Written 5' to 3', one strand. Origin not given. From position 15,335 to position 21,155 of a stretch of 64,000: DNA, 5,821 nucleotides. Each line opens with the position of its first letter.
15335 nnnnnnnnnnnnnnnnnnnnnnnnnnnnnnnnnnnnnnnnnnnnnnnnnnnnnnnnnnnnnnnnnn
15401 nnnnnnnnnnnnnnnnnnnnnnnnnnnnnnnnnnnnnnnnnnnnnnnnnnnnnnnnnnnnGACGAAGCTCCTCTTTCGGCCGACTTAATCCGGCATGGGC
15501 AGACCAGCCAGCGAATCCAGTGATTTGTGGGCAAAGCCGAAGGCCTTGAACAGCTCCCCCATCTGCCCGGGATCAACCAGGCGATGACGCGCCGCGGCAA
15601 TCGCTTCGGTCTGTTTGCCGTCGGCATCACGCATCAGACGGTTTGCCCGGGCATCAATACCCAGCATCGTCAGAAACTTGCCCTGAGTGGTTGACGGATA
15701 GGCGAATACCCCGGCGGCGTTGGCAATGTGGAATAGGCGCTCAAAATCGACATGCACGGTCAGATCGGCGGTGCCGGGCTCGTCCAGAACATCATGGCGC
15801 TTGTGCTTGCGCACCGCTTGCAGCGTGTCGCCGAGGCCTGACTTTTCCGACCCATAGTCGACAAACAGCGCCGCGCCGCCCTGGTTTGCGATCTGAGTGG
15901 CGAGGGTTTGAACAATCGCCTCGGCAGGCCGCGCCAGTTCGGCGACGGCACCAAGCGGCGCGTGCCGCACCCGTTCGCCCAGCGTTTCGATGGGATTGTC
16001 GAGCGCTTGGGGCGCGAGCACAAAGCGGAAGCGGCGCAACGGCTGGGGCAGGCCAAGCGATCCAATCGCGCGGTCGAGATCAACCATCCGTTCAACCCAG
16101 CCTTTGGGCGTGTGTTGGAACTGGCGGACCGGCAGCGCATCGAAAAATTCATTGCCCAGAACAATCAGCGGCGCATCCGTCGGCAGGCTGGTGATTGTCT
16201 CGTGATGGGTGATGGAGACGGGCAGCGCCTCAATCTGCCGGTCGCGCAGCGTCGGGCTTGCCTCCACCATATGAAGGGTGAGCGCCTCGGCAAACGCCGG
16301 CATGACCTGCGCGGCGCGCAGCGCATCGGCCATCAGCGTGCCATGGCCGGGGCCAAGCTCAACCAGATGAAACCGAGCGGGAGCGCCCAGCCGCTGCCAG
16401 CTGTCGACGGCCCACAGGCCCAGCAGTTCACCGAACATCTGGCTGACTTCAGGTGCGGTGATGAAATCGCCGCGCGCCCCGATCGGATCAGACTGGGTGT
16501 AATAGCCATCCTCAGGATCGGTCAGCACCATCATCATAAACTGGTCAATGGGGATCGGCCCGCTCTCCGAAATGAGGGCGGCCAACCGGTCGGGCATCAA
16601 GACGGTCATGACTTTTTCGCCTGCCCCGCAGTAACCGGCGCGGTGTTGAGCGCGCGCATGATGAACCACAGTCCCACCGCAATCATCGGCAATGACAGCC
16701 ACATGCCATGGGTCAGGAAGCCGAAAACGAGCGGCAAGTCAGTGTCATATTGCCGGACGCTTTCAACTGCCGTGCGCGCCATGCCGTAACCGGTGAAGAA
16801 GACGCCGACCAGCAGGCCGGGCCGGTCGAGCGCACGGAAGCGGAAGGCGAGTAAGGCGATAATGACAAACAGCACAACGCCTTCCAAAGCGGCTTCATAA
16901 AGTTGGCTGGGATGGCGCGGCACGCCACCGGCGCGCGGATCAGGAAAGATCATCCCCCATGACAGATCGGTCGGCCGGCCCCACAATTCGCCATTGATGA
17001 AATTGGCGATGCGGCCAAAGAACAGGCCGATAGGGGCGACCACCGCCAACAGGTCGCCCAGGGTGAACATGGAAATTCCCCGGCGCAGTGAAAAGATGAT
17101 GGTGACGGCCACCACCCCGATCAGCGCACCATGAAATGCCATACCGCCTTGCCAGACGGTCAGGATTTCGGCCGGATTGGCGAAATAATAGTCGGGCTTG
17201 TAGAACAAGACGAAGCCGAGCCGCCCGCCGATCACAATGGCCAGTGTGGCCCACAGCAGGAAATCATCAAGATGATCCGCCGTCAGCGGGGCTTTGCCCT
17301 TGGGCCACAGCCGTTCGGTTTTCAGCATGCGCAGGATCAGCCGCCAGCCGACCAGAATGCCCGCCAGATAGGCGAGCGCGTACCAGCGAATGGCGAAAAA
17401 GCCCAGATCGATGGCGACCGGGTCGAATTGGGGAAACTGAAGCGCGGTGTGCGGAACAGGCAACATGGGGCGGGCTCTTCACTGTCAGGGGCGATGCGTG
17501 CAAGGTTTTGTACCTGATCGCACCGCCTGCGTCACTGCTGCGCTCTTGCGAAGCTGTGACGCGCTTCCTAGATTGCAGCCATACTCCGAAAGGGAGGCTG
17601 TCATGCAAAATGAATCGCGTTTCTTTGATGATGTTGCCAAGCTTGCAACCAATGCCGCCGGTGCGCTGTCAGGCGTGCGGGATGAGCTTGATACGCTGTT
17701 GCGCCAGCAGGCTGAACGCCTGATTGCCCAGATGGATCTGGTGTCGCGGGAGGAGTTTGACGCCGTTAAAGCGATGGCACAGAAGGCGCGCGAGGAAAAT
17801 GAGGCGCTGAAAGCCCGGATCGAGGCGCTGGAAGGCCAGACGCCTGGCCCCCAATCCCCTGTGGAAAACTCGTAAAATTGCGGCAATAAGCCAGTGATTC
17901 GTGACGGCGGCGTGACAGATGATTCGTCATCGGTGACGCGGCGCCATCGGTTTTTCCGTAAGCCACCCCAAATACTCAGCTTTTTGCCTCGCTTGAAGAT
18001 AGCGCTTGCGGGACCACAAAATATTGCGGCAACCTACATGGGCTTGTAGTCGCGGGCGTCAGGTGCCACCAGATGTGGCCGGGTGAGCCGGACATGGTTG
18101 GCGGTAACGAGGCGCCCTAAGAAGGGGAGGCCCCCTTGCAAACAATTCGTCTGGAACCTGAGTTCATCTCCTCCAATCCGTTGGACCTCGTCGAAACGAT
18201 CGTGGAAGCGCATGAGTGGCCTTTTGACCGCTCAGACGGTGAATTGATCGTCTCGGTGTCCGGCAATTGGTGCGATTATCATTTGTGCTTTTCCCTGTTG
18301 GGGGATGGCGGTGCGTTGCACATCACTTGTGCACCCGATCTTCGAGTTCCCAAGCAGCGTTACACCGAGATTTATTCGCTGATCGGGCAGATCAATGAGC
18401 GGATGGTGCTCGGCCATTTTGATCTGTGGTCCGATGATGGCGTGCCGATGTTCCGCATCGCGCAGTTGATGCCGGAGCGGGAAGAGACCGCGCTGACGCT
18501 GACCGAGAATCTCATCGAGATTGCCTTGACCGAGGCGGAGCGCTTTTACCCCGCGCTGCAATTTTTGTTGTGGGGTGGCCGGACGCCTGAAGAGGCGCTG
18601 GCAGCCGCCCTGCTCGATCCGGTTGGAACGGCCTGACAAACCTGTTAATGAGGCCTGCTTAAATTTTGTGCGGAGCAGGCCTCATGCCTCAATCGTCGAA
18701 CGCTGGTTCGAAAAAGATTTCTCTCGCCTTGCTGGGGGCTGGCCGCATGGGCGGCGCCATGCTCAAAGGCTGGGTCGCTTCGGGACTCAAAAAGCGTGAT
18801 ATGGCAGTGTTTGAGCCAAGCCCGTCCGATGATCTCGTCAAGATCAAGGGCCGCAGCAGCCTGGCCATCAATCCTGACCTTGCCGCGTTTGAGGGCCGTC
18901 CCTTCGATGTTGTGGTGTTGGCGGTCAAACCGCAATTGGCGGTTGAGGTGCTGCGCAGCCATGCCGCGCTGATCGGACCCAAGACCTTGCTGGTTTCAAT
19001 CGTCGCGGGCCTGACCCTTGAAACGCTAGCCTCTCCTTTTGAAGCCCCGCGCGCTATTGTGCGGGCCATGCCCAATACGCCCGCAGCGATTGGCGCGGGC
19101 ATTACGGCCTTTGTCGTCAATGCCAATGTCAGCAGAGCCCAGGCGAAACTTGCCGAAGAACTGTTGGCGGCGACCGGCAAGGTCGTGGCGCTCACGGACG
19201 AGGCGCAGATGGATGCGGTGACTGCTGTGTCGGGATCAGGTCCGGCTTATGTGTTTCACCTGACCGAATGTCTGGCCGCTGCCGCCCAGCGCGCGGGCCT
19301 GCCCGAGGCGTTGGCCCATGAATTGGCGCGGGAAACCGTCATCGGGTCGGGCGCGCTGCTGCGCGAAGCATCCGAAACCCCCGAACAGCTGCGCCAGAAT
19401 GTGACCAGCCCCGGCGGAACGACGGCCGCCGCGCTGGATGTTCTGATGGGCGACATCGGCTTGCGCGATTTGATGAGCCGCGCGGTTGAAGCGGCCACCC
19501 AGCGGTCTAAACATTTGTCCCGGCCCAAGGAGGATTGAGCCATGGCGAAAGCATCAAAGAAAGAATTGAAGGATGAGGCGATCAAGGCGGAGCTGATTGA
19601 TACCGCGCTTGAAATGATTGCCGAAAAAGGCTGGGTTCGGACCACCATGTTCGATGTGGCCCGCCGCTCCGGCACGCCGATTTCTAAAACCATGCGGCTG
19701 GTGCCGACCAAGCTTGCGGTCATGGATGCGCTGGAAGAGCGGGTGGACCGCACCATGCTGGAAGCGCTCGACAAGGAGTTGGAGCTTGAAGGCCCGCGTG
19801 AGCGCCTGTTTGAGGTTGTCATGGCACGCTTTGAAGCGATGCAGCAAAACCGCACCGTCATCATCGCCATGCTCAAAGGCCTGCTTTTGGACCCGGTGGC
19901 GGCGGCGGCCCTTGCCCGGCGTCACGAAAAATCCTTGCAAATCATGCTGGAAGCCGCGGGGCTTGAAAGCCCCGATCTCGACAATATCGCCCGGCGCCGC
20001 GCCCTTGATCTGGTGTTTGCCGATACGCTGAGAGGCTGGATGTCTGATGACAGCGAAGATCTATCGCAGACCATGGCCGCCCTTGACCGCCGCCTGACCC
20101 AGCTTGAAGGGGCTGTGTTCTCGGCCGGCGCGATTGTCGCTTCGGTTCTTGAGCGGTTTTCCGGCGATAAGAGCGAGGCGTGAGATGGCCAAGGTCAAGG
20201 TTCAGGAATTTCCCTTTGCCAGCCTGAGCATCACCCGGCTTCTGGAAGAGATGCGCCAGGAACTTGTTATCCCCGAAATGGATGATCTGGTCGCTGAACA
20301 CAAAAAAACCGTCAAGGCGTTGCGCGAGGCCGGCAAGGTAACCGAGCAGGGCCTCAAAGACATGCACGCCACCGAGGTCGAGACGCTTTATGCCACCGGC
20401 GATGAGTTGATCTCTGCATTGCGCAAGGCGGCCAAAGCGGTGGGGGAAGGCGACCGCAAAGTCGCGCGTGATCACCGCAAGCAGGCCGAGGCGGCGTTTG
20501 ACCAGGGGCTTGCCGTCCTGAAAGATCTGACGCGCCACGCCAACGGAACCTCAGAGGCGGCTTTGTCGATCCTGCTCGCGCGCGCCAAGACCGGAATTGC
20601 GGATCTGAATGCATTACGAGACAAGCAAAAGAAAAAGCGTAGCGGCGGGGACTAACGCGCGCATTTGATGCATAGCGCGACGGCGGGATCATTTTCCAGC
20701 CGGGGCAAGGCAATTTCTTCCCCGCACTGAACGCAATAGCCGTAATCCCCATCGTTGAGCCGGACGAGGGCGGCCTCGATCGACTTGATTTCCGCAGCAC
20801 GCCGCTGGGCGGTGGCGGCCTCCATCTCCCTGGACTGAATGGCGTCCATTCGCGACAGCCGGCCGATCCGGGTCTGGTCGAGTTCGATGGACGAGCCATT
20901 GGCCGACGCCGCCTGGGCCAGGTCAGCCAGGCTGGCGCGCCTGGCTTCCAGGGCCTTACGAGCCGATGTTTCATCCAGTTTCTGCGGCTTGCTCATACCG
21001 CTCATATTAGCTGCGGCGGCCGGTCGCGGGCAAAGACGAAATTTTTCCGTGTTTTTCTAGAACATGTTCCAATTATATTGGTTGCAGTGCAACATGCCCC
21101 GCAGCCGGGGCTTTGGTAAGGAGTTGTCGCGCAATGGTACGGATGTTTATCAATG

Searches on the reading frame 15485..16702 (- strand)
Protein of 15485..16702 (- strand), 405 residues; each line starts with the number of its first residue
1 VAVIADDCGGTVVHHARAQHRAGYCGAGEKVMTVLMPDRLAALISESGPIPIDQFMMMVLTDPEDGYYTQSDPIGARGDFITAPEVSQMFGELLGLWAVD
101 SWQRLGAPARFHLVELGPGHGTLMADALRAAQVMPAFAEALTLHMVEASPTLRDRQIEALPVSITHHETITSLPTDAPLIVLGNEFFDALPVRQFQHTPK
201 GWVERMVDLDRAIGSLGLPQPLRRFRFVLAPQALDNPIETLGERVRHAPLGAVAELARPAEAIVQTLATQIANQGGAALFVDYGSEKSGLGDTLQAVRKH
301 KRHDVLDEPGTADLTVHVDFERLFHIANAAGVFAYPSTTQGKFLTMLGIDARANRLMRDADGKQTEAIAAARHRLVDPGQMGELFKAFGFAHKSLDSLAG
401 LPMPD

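Call 45: search_protein_families(library=pfam, proteins=[window:15485-16702:-], max_evalue=0.0001)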
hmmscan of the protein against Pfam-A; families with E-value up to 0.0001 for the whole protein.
window:15485-16702:- (405 aa): 1 family
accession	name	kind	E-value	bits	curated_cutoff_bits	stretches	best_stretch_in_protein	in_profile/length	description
PF02636.23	Methyltransf_28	-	1.4e-62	211.9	23.3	1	93-332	1-243/249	Putative S-adenosyl-L-methionine-dependent methyltransferase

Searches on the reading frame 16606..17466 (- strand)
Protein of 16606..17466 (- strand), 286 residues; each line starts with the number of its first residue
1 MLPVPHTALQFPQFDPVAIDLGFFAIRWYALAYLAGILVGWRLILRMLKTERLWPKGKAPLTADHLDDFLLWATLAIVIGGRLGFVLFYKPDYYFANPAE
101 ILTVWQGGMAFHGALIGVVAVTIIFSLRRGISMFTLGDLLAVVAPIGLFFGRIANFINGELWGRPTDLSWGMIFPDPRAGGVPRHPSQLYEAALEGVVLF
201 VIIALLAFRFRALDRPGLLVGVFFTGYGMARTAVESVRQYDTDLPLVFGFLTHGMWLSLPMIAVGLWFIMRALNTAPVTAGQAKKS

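Call 45: search_protein_families(library=pfam, proteins=[window:16606-17466:-], max_evalue=0.0001)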
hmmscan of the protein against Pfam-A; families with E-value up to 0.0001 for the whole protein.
window:16606-17466:- (286 aa): 1 family
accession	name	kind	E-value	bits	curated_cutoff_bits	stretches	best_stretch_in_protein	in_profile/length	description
PF01790.23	LGT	-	2.1e-74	250.3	24.9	1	16-270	1-239/240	Prolipoprotein diacylglyceryl transferase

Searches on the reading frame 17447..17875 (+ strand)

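Call 85: search_protein_families(library=pfam, proteins=[window:17447-17875:+], max_evalue=0.001)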
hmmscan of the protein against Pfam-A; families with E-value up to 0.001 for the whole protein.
window:17447-17875:+ (142 aa): 1 family
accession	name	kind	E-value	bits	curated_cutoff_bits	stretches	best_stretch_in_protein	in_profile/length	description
PF04380.18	BMFP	-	1.2e-25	90.2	37.2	1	55-129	2-76/77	Membrane fusogenic activity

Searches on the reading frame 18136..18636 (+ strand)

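Call 45: search_protein_families(library=pfam, proteins=[window:18136-18636:+], max_evalue=0.0001)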
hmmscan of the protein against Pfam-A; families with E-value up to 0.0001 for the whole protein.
window:18136-18636:+ (166 aa): 1 family
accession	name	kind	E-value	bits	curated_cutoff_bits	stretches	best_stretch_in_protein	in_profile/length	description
PF10722.14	YbjN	-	1.8e-23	83.6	22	1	15-143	1-126/126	Putative bacterial sensory transduction regulator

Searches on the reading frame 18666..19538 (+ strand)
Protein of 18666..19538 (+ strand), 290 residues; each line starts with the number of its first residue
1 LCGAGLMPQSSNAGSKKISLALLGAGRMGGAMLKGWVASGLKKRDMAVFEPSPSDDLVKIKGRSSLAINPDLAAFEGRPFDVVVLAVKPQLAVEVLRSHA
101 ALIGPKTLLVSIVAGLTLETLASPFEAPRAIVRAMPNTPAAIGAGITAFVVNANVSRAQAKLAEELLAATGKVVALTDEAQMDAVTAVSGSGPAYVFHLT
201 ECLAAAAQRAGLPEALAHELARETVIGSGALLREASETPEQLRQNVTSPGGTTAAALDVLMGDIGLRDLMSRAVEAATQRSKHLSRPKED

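Call 45: search_protein_families(library=pfam, proteins=[window:18666-19538:+], max_evalue=0.0001)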
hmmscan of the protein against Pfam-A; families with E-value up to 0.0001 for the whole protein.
window:18666-19538:+ (290 aa): 2 families
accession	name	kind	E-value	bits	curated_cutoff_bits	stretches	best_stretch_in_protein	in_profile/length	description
PF14748.11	P5CR_dimer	-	1.3e-34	119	25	1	179-284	1-105/105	Pyrroline-5-carboxylate reductase dimerisation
PF03807.23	F420_oxidored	-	3.9e-09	37.4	21.6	1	20-115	2-94/94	NADP oxidoreductase coenzyme F420-dependent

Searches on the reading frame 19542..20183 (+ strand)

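Call 45: search_protein_families(library=pfam, proteins=[window:19542-20183:+], max_evalue=0.0001)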
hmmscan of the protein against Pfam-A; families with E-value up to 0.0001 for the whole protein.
window:19542-20183:+ (213 aa): 1 family
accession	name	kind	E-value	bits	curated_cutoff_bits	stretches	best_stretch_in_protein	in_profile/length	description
PF08511.16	COQ9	-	3.1e-06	27.2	20.5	1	133-188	13-68/72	COQ9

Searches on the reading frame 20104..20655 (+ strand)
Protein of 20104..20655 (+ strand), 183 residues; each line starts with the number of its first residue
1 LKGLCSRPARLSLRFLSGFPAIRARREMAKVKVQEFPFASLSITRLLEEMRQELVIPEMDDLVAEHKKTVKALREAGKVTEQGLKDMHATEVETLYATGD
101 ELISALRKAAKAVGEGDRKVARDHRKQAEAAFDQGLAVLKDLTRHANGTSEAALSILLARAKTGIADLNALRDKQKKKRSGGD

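Call 45: search_protein_families(library=pfam, proteins=[window:20104-20655:+], max_evalue=0.0001)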
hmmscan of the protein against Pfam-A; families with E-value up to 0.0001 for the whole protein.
window:20104-20655:+ (183 aa): 0 families

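Call 85: search_protein_families(library=pfam, proteins=[window:20104-20655:+], max_evalue=0.001)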
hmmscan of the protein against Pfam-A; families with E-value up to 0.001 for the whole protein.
window:20104-20655:+ (183 aa): 1 family
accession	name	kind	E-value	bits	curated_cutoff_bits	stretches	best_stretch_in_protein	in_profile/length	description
PF06451.17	Moricin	-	0.0007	19.7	27.6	0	67-86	25-44/62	Moricin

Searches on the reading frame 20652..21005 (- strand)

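Call 46: search_protein_families(library=pfam, proteins=[window:20652-21005:-], max_evalue=0.0001)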
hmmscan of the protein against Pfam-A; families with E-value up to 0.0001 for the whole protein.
window:20652-21005:- (117 aa): 1 family
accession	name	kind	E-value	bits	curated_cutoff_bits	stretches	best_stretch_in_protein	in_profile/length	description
PF01258.23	zf-dskA_traR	-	4.2e-10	39.9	24.9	1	86-117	1-32/36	Prokaryotic dksA/traR C4-type zinc finger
